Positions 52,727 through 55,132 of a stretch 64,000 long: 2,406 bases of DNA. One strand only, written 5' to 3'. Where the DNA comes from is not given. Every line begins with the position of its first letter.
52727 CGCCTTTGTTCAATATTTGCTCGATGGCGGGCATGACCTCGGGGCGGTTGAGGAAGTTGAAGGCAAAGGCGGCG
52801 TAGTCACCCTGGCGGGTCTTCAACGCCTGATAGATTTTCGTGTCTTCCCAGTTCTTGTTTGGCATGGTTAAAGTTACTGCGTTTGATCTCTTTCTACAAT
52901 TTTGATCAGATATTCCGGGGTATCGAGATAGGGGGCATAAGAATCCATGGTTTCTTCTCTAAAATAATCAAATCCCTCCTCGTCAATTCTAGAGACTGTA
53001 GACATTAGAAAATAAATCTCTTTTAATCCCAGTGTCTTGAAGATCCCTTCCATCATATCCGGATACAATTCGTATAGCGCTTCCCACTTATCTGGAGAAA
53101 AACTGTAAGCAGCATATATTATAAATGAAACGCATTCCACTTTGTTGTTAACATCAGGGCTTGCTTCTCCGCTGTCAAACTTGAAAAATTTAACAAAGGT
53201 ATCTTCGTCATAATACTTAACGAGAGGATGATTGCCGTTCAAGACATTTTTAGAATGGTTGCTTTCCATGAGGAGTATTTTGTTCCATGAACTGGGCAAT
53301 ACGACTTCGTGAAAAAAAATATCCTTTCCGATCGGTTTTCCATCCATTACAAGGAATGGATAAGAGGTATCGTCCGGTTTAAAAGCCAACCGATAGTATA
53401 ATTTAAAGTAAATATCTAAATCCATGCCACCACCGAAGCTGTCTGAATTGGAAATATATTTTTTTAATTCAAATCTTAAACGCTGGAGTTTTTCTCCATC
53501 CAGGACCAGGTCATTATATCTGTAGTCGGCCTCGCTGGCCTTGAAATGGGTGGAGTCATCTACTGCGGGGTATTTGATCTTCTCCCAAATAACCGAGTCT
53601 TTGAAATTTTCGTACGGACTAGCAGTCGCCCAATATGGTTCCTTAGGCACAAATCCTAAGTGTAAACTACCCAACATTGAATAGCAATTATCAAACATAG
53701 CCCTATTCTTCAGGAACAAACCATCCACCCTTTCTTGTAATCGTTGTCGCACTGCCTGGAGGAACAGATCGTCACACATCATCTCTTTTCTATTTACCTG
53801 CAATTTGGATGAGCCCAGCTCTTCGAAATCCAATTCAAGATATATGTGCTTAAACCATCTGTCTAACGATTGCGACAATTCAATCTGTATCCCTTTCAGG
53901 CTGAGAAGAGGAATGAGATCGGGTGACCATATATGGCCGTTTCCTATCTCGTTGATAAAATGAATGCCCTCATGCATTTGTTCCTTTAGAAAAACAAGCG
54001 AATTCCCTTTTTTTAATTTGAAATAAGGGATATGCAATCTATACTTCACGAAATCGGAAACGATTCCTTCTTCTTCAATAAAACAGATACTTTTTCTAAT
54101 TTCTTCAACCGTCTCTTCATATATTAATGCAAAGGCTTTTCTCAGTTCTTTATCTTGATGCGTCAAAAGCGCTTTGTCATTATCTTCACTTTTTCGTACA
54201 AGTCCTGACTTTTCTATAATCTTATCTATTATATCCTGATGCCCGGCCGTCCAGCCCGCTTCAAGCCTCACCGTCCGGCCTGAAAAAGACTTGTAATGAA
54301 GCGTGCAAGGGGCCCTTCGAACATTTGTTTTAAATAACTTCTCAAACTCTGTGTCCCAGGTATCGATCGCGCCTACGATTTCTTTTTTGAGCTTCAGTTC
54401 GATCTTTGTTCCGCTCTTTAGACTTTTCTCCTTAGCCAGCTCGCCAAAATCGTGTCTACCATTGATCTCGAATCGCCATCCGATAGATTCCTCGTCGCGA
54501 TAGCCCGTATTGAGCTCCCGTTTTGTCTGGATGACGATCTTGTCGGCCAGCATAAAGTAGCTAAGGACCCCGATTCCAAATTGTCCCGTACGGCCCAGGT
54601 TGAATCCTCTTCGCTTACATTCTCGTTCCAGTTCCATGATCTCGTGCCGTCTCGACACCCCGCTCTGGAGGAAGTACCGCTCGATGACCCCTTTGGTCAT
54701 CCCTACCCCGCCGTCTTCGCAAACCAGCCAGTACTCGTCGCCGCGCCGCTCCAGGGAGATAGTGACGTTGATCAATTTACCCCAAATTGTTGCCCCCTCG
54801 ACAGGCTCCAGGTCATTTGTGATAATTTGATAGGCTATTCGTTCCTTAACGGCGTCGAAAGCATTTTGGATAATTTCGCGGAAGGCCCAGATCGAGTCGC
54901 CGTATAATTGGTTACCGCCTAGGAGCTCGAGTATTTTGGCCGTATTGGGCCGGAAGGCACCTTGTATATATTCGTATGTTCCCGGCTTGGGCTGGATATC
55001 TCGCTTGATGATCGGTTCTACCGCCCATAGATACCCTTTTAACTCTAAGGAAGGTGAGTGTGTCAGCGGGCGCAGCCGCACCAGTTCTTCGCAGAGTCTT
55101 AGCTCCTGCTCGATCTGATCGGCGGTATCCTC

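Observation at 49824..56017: Tandem paralogous HD-phosphohydrolase / GHKL-ATPase giants: candidate undescribed two-component system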

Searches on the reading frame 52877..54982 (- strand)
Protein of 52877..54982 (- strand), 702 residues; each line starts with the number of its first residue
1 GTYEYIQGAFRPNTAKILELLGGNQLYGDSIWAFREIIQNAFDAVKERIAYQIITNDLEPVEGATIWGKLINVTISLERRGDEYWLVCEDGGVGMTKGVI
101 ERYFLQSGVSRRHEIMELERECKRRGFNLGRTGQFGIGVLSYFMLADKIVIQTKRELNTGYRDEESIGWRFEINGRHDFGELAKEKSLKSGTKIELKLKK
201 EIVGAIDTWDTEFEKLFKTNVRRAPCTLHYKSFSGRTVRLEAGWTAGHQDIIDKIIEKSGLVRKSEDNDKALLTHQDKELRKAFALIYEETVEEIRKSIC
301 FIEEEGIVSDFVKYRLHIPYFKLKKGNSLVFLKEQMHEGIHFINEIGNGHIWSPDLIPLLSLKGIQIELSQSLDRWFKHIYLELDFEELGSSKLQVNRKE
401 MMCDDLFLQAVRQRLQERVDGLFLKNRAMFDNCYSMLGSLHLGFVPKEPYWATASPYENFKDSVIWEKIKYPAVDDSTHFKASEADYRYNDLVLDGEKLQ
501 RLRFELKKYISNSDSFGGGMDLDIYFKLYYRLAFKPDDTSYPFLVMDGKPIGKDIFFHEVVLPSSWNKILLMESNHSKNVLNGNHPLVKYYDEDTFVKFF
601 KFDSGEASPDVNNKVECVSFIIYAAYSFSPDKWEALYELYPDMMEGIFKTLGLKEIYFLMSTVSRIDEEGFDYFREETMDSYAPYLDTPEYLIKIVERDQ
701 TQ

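Call 89: search_protein_representatives(protein=window:52877-54982:-)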
Query: 702 residues. Proteins with E-value up to 0.001 (for the whole library): 4051; up to 1e-10: 829; up to 1e-30: 350. The best 150 are listed.
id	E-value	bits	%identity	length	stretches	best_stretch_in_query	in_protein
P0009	1.6e-146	506.1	40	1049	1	2-694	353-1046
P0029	7.8e-132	457.6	40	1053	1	2-661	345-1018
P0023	1.0e-129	450.6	39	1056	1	2-694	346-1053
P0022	8.3e-126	437.7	41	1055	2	2-473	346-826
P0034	4.4e-121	422.1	41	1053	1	2-660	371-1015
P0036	1.8e-119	416.8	37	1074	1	2-680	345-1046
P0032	2.0e-119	416.6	39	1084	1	2-664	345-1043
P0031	8.5e-119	414.5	39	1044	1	1-687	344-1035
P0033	1.4e-116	407.2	38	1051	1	2-661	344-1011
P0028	1.7e-116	406.9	45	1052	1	1-475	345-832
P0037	2.2e-115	403.2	40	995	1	1-670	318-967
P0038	1.0e-111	391.1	35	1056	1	1-692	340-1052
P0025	4.3e-109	382.4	44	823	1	1-438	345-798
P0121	4.4e-104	365.9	54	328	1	18-336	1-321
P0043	5.2e-99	349.1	34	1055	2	2-690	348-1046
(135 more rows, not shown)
